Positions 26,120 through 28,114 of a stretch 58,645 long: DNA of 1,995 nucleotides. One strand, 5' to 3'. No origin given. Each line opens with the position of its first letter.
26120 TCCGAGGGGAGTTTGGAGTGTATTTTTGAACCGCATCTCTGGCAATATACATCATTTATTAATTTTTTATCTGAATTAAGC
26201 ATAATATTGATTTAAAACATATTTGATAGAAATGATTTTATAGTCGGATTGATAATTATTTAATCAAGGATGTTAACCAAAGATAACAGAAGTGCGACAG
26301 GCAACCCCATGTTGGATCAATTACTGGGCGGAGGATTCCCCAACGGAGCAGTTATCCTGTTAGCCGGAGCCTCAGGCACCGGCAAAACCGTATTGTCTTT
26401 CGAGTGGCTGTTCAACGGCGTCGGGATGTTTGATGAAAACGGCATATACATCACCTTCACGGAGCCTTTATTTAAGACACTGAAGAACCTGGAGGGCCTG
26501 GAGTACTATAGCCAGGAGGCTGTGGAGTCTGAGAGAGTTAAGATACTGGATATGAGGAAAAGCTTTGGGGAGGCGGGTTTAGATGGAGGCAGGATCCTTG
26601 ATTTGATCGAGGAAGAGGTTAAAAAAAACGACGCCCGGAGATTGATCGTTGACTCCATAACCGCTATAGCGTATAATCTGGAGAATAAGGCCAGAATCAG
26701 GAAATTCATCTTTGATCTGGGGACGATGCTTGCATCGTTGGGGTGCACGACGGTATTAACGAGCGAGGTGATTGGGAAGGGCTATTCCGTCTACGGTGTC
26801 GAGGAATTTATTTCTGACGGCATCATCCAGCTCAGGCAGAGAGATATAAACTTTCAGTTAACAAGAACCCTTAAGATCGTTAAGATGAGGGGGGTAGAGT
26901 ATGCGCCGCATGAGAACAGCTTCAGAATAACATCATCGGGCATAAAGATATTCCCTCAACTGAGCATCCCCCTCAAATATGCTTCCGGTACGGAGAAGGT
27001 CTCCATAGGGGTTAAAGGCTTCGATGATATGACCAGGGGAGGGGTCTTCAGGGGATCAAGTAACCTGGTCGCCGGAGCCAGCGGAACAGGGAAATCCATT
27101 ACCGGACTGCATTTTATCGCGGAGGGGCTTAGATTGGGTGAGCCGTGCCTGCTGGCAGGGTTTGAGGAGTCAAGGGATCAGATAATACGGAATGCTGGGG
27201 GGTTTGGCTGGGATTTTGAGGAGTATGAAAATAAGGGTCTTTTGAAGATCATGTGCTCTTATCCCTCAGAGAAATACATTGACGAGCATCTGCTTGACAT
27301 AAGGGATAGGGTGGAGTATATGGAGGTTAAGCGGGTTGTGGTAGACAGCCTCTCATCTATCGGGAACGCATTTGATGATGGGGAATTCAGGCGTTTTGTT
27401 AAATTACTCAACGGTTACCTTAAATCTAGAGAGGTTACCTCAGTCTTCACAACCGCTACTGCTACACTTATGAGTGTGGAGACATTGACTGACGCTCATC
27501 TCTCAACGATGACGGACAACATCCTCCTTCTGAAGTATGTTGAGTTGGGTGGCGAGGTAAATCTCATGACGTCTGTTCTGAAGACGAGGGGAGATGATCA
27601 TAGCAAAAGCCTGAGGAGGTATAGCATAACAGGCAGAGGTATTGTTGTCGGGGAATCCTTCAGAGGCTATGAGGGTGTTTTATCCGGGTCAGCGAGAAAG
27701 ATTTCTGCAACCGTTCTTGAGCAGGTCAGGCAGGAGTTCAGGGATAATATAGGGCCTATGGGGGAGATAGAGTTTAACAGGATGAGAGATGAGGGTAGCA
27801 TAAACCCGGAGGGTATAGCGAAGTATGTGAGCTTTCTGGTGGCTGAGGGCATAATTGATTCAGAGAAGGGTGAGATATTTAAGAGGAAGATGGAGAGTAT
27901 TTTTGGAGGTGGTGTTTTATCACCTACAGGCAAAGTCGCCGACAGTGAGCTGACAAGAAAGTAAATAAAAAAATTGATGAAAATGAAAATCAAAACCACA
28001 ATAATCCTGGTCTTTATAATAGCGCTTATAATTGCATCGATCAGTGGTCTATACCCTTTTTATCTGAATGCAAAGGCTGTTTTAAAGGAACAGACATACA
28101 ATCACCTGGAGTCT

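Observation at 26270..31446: KaiC-centred signalling island whose receptor has no conventional output domain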

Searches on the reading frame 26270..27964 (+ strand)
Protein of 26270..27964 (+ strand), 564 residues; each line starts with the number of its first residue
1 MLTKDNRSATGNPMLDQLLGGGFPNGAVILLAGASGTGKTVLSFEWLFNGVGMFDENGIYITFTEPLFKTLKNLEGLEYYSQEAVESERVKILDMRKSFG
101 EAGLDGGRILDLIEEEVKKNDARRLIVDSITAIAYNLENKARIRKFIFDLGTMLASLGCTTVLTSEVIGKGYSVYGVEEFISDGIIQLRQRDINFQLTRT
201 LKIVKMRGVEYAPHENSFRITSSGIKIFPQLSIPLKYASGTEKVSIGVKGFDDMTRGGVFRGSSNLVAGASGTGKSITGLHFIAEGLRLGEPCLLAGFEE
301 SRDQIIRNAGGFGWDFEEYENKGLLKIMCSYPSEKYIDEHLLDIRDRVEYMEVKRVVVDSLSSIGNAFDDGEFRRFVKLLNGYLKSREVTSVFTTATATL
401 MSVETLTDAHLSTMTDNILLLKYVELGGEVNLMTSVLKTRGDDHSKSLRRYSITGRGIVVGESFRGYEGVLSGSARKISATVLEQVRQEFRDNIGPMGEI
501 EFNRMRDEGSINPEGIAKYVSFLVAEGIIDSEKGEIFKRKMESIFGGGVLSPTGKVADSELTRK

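Call 3: search_protein_families(library=pfam, proteins=[window:26270-27964:+], max_evalue=0.1)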
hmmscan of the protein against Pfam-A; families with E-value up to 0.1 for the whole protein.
window:26270-27964:+ (564 aa): 16 families
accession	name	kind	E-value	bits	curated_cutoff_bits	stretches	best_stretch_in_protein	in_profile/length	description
PF06745.19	ATPase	-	2.2e-95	318.9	26.6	2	10-231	3-230/231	KaiC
PF13481.12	AAA_25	-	3.2e-14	53.5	27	2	5-47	12-54/195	AAA domain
PF05625.17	PAXNEB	-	6.8e-07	29.1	28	1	9-31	20-42/366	PAXNEB protein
PF23442.1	DUF7125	-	0.00034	20.2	29.1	0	7-35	3-31/207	Family of unknown function (DUF7125)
PF13191.12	AAA_16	-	0.001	20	32.6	0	27-47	25-45/167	AAA ATPase domain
PF00154.27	RecA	-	0.0017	18.3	27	0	9-46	34-72/262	recA bacterial DNA recombination protein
PF13173.12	AAA_14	-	0.0024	18.3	27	0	27-94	3-69/129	AAA domain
PF09848.15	SLFN-g3_helicase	-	0.0024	17.7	24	0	27-50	2-25/354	Schlafen group 3, DNA/RNA helicase domain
PF13479.12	AAA_24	-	0.0051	17.1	27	0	26-133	2-76/195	AAA domain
PF14417.12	MEDS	-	0.0064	16.8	29.8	1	281-328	19-66/161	MEDS: MEthanogen/methylotroph, DcmR Sensory domain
PF03796.21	DnaB_C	-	0.0081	16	27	0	10-47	4-40/255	DnaB-like helicase C terminal domain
PF07475.17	Hpr_kinase_C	-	0.0088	16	33.3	0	266-289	22-45/171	HPr Serine kinase C-terminal domain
PF08423.17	Rad51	-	0.046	13.4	22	0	9-45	9-45/244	Rad51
PF04851.21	ResIII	-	0.049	14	22.5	0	29-51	26-48/164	Type III restriction enzyme, res subunit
PF24336.1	DUF7504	-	0.054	14.4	27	1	350-398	113-160/179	Family of unknown function (DUF7504)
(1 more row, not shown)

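Call 4: search_protein_families(library=ncbifam, proteins=[window:26270-27964:+], max_evalue=0.1)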
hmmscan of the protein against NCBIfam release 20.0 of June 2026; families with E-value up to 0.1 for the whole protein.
window:26270-27964:+ (564 aa): 17 families
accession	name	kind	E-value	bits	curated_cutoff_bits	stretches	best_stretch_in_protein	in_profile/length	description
NF006799.0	PRK09302.1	equivalog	2.6e-127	425.5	408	1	7-489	12-500/515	circadian clock protein KaiC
TIGR02655.1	circ_KaiC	equivalog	2.4e-105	353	546.25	1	15-479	10-480/484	circadian clock protein KaiC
TIGR03880.1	KaiC_arch_3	hypoth_equivalog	1.5e-62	211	249.45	2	247-461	1-218/224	KaiC domain-containing protein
TIGR03877.1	thermo_KaiC_1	hypoth_equivalog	1.8e-54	184.8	307.25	2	7-230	3-235/238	KaiC domain-containing protein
TIGR03881.1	KaiC_arch_4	hypoth_equivalog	3.8e-47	160.9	247.8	2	243-460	2-228/231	KaiC domain-containing protein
NF004723.0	PRK06067.1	subfamily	6.7e-26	91.3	194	2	9-229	17-237/243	flagellar accessory protein FlaH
NF052589.1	ArlH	equivalog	1.5e-23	83.7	215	2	11-227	5-223/229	archaellum protein ArlH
NF006320.0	PRK08533.1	equivalog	1.3e-09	38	215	1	15-206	13-201/230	flagellar accessory protein FlaH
TIGR00416.1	sms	equivalog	1.8e-09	36.9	403.05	2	239-362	71-180/454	DNA repair protein RadA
TIGR03878.1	thermo_KaiC_2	hypoth_equivalog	9.4e-09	34.9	232.2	2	21-142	31-152/259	KaiC domain-containing protein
NF006861.0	PRK09361.1-1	equivalog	4.6e-06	26.3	278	1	7-45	4-42/235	DNA repair and recombination protein RadB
NF004629.0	PRK05973.1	equivalog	9.9e-06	24.7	156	1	262-394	64-189/237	DNA helicase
NF003301.0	PRK04301.1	equivalog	2.8e-05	23.5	259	1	9-226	84-314/316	DNA repair and recombination protein RadA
TIGR03600.1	phage_DnaB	exception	0.00023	20.3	498.65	0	9-44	178-212/421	phage replicative helicase, DnaB family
TIGR02236.1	recomb_radA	equivalog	0.00081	18.8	361.15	1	7-132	77-204/311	DNA repair and recombination protein RadA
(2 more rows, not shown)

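Call 62: search_solved_structures(query=window:26270-27964:+, max_evalue=1e-20, show_alignments=2)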
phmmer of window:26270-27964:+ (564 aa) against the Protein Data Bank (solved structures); distinct sequences matched with E-value up to 1e-20: 44.
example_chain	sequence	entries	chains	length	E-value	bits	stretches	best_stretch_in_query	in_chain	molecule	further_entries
7dy1_A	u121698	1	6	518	9.8e-113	380.6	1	16-481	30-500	Circadian clock protein kinase KaiC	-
4o0m_A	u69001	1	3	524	1e-112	380.5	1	16-481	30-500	Circadian clock protein kinase KaiC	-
5jwq_A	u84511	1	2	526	5e-112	378.3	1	16-481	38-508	Circadian clock protein kinase KaiC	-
8zn5_B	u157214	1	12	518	5.9e-108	364.8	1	107-492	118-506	KaiC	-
8zn6_F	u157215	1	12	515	6e-100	338.4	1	105-481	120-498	KaiC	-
8jon_A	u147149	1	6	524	6.8e-100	338.2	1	15-480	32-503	Circadian clock oscillator protein KaiC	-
4ijm_A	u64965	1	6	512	1.9e-97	330.1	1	16-481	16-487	Circadian clock protein kinase KaiC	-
8zn7_D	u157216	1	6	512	2.7e-97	329.7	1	9-480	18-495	KaiC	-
1u9i_A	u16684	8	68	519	5.4e-97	328.7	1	16-481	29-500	KaiC | Circadian clock protein kinase kaiC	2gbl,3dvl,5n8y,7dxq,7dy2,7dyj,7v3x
1tf7_A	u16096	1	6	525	6.2e-97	328.5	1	15-481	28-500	KaiC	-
7wdc_A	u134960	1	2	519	7e-97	328.3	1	16-481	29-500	Circadian clock protein kinase KaiC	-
3k0a_A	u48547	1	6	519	1.3e-96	327.4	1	16-481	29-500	Circadian clock protein kinase KaiC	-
3k09_A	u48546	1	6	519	1.8e-96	326.9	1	16-481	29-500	Circadian clock protein kinase kaiC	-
3jzm_A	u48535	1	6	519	2.4e-96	326.5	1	16-481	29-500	Circadian clock protein kinase kaiC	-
3k0e_A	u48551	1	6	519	2.5e-96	326.5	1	16-481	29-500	Circadian clock protein kinase KaiC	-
8dba_A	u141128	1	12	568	1.2e-68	235.1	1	7-533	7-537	Circadian clock protein KaiC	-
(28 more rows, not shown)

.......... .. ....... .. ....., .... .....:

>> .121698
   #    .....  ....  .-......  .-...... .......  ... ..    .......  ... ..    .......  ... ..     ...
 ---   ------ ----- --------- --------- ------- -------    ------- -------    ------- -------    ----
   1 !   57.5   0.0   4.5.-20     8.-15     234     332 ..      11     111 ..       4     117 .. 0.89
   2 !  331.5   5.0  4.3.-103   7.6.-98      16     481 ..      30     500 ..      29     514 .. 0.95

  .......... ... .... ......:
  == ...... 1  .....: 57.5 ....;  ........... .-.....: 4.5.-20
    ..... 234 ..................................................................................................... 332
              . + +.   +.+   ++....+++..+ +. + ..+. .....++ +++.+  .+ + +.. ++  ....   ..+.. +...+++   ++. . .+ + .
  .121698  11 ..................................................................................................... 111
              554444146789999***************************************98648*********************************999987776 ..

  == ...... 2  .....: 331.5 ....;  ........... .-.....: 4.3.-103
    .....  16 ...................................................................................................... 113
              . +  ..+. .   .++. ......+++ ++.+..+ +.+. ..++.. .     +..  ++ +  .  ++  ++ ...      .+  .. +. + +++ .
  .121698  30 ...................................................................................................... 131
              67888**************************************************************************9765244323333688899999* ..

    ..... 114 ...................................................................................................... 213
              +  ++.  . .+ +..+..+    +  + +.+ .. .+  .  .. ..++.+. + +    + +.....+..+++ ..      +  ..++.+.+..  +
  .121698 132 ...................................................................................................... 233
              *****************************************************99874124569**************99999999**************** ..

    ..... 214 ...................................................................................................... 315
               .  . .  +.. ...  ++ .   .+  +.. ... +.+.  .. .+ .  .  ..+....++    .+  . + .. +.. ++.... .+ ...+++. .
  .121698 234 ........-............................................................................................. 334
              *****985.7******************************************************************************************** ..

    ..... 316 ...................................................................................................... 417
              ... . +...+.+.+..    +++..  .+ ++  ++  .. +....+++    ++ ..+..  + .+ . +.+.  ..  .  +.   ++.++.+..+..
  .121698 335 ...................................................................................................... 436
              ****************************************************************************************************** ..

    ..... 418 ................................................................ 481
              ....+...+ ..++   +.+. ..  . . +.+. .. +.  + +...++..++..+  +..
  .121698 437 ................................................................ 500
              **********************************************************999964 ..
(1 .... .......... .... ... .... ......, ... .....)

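Call 86: search_protein_families(library=padloc, proteins=[window:26270-27964:+], max_evalue=0.01)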
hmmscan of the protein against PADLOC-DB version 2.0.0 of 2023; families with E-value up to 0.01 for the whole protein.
window:26270-27964:+ (564 aa): 1 family
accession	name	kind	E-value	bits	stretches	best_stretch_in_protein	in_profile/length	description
PDLC04140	mad8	-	3e-07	28.3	0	266-378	31-128/314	mads_8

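Call 93: find_related_loci(query=A7, collection=genome_contigs, flank=5000)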
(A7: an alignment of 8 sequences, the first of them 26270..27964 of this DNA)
Query A7 (564 aa) in genome_contigs; peptide patterns used: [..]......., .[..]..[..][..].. (x = any residue, [..] = any of these).
116 stretches matched a pattern; 32 encode a relative of the query (tblastn E <= 1e-3); 32 distinct loci.
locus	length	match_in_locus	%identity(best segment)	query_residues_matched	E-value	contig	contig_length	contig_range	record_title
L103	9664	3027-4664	85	1-546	0e+0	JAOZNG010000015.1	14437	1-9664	MAG: archaeon isolate GMC4.concoct.133_sub GMC4_5093_length_14437_cov_5.156446, whole genome shotgun sequence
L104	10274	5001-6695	74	1-563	0e+0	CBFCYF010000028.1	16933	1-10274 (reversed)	MAG TPA_asm: uncultured archaeon isolate SRR26215687_concoct_40 genome assembly, contig: ERZ25073490.1299, whole genome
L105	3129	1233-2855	64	6-546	0e+0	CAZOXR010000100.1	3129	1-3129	MAG TPA_asm: uncultured Methanosarcinales archaeon isolate SRP077602_co2_341 genome assembly, contig: NODE_47371_length_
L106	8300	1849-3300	62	8-490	0e+0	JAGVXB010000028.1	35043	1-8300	Candidatus Pacearchaeota archaeon isolate RIFCSPHIGHO2_01_FULL_34_23 rifcsphigho2_01_scaffold_5136, whole genome shotgun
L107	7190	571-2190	51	7-548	2e-178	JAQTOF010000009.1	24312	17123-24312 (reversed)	MAG: Candidatus ainarchaeum sp. isolate STA_81 NODE_3875_length_24312_cov_3.161340_Sandtown_A, whole genome shotgun sequ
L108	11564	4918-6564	51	5-548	6e-173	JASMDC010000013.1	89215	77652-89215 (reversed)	MAG: Candidatus Undinarchaeales archaeon isolate ETNP3_MAG_31 NODE_13_length_89215_cov_4.589894, whole genome shotgun se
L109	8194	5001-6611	50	8-545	6e-172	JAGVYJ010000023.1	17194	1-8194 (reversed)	Candidatus Woesearchaeota archaeon isolate RIFCSPHIGHO2_01_FULL_49_8 rifcsphigho2_01_scaffold_28110, whole genome shotgu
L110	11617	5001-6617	50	8-547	4e-171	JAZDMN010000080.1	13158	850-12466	MAG: Candidatus Micrarchaeota archaeon isolate MEGAHIT-group-0.655 k141_9552539, whole genome shotgun sequence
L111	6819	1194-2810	48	6-547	5e-169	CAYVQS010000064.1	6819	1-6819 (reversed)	MAG TPA_asm: Candidatus Micrarchaeota archaeon isolate SRP062349_co5_86 genome assembly, contig: NODE_6701_length_6819_c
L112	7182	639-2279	49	5-552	5e-165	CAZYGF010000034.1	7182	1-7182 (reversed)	MAG TPA_asm: Candidatus Micrarchaeota archaeon isolate binchicken_co91_498 genome assembly, contig: NODE_14435_length_71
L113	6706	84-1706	50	1-546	4e-164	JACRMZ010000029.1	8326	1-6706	MAG: Candidatus Aenigmatarchaeota archaeon isolate NC_groundwater_1920_Pr3_S-0.2um_48_2 scaffold_223728, whole genome sh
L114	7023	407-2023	47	7-544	4e-164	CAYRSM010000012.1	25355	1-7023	MAG TPA_asm: uncultured archaeon isolate SRP093762_co1_53 genome assembly, contig: NODE_1179_length_25355_cov_10.223004,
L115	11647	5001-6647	46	8-545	3e-159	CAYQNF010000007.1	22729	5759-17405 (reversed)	MAG TPA_asm: uncultured archaeon isolate SRP304980_co1_40 genome assembly, contig: NODE_894_length_22729_cov_4.891682, w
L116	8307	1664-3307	45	2-547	5e-157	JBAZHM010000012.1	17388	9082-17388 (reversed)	MAG: Candidatus Micrarchaeia archaeon isolate SO_2017_LW3_70 NODE_8884_length_17388_cov_0.994786_LW162_2017, whole genom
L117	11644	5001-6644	46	1-540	5e-155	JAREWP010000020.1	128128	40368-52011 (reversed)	MAG: Candidatus Magnetocorallium paracelense isolate XS-1 k255_17323, whole genome shotgun sequence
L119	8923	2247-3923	44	6-563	4e-153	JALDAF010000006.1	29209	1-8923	MAG: Candidatus Nanohalalkaliarchaeum halalkaliphilum isolate NHA21 k141_488271_length_29209_cov_8.0000, whole genome sh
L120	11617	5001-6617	46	7-546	6e-150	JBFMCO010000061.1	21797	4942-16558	MAG: Candidatus Micrarchaeota archaeon isolate MAG195 MAG195_61, whole genome shotgun sequence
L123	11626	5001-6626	47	5-547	1e-164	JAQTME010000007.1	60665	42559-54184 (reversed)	MAG: Candidatus ainarchaeum sp. isolate STA_33 NODE_964_length_60665_cov_3.930705_Sandtown_A, whole genome shotgun seque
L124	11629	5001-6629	53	8-548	8e-177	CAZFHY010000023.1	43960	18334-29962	MAG TPA_asm: Candidatus Undinarchaeota archaeon isolate SRP077602_co2_57 genome assembly, contig: NODE_1289_length_43960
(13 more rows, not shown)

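Call 95: search_protein_families(library=pfam, proteins=[L108:6455-8281:+, L112:2159-4789:+, L123:6509-9151:+, L124:6505-8586:+, L113:1697-3034:+, L116:3325-4857:+, L117:6730-8517:+, L119:3960-5183:+, L120:6607-8301:+, L111:2911-4113:+], max_evalue=0.001)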
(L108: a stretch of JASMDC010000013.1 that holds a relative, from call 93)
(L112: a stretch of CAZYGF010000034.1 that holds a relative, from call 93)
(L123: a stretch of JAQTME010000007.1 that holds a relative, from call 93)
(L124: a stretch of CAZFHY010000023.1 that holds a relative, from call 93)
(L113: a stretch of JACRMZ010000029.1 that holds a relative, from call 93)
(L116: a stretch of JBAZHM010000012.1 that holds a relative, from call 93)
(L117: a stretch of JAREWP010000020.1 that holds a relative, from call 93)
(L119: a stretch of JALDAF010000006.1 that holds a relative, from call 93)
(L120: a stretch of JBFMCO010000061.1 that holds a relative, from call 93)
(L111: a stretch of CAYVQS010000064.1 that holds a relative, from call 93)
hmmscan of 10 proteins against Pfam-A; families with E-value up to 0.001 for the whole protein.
L108:6455-8281:+ (609 aa): 2 families
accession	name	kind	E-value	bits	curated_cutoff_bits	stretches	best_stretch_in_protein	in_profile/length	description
PF00672.30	HAMP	-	7.5e-09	36.2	25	1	351-403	2-51/53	HAMP domain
PF02743.24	dCache_1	-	4.3e-08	33.4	45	1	81-315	9-239/240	Cache domain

L112:2159-4789:+ (877 aa): 10 families
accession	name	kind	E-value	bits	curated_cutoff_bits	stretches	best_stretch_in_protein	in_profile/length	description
PF00989.32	PAS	-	4.2e-25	88.4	22.6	2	435-547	2-113/113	PAS fold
PF08448.16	PAS_4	-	4.1e-21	75.7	23.1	2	443-551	4-109/110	PAS fold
PF13426.13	PAS_9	-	7.5e-21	74.8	27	2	444-548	1-102/103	PAS domain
PF13185.12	GAF_2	-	9e-20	71.7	28.6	1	725-867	3-134/136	GAF domain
PF08447.18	PAS_3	-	1.1e-13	51.6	25.6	2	601-677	4-80/89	PAS fold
PF02743.24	dCache_1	-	3e-11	43.8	45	1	92-261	3-180/240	Cache domain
PF01590.32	GAF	-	4.2e-10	40.7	22.4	1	781-867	49-132/133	GAF domain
PF24820.1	Diguanyl_cycl_sensor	-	1.8e-09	37.9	28.1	0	439-533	1-99/109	Diguanylate cyclase-like sensor domain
PF00672.30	HAMP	-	1.4e-07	32.2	25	1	352-404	2-51/53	HAMP domain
PF13188.13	PAS_8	-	1.4e-07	31.6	21.8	0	435-493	2-59/65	PAS domain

L123:6509-9151:+ (881 aa): 10 families
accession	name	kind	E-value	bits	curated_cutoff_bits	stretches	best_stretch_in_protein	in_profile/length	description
PF00989.32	PAS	-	2.2e-21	76.4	22.6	2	437-549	2-113/113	PAS fold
PF08448.16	PAS_4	-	1.2e-20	74.2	23.1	2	444-553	3-109/110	PAS fold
PF13185.12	GAF_2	-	2.2e-20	73.7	28.6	1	730-869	6-134/136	GAF domain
PF02743.24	dCache_1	-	7.1e-15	55.6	45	1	144-316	52-237/240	Cache domain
PF13426.13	PAS_9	-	1.4e-14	54.6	27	2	446-550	1-102/103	PAS domain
PF01590.32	GAF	-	4.9e-12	47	22.4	1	783-869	49-132/133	GAF domain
PF08447.18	PAS_3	-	4.4e-09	36.9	25.6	1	603-679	4-79/89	PAS fold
PF00672.30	HAMP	-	2.2e-08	34.7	25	1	354-406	2-51/53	HAMP domain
PF13188.13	PAS_8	-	4.2e-07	30.1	21.8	0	436-472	1-37/65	PAS domain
PF24820.1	Diguanyl_cycl_sensor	-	0.00055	20.3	28.1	0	593-651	11-70/109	Diguanylate cyclase-like sensor domain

L124:6505-8586:+ (694 aa): 5 families
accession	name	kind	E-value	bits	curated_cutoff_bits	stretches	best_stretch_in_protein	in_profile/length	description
PF08447.18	PAS_3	-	2.7e-34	117.7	25.6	2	469-554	3-87/89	PAS fold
PF00672.30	HAMP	-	1.1e-09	38.9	25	1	354-406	2-51/53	HAMP domain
PF13426.13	PAS_9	-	1.1e-07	32.4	27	0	469-561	15-103/103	PAS domain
PF08448.16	PAS_4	-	7.9e-06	26.5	23.1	1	612-691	33-110/110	PAS fold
PF02743.24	dCache_1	-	8.3e-06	25.9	45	0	83-173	6-88/240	Cache domain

L113:1697-3034:+ (446 aa): 5 families
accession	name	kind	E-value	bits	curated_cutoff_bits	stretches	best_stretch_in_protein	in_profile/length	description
PF13426.13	PAS_9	-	3.3e-14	53.4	27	1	318-414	3-96/103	PAS domain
PF08447.18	PAS_3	-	4.3e-14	53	25.6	1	332-415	3-88/89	PAS fold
PF00989.32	PAS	-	6.7e-12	45.9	22.6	1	324-413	17-107/113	PAS fold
PF00672.30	HAMP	-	1.5e-07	32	25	1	231-283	2-51/53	HAMP domain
PF08448.16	PAS_4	-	6.7e-07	30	23.1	1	323-413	11-99/110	PAS fold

L116:3325-4857:+ (511 aa): 1 family
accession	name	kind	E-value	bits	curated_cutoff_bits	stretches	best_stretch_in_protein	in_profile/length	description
PF00672.30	HAMP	-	3.8e-11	43.6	25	1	433-486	1-51/53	HAMP domain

L117:6730-8517:+ (596 aa): 5 families
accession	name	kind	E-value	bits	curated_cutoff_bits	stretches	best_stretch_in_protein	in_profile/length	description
PF13185.12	GAF_2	-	1.2e-14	55.1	28.6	1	443-582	2-128/136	GAF domain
PF17159.10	MASE3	-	7.2e-11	42.6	31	1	61-279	9-223/226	Membrane-associated sensor domain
PF01590.32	GAF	-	1.5e-05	26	22.4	1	501-582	48-126/133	GAF domain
PF00672.30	HAMP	-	0.00041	21.1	25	1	356-400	10-51/53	HAMP domain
PF03729.18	DUF308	-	0.00057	20.5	25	1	71-120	4-53/73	Short repeat of unknown function (DUF308)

L119:3960-5183:+ (408 aa): 4 families
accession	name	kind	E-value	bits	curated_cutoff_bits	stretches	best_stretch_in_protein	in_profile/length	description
PF00672.30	HAMP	-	4.9e-08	33.6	25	1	195-249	1-52/53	HAMP domain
PF12860.13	PAS_7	-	2.3e-07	31.4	27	1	284-390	4-110/115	PAS fold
PF13188.13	PAS_8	-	2.1e-06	27.9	21.8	1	276-328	2-51/65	PAS domain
PF08448.16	PAS_4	-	0.00012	22.7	23.1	1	282-390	2-108/110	PAS fold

L120:6607-8301:+ (565 aa): 7 families
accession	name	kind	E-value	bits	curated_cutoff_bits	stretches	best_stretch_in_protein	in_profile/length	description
PF13426.13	PAS_9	-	6.2e-12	46.1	27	1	434-537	2-103/103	PAS domain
PF00672.30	HAMP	-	1.8e-09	38.2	25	1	341-393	2-51/53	HAMP domain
PF00989.32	PAS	-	1.7e-08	34.9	22.6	1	425-534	3-112/113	PAS fold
PF08448.16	PAS_4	-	7.8e-08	33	23.1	1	429-537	1-107/110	PAS fold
PF08447.18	PAS_3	-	1.7e-06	28.6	25.6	1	446-522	2-77/89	PAS fold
PF13188.13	PAS_8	-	1.8e-06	28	21.8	1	424-476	2-52/65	PAS domain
PF02743.24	dCache_1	-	3.2e-05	24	45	1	85-228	24-165/240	Cache domain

L111:2911-4113:+ (401 aa): 2 families
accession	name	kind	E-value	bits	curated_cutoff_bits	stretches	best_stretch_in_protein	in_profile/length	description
PF00672.30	HAMP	-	1.8e-13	51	25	1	329-377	1-48/53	HAMP domain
PF14827.12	dCache_3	-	3.6e-13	50.1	25.7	1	36-181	2-148/239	Double sensory domain of two-component sensor kinase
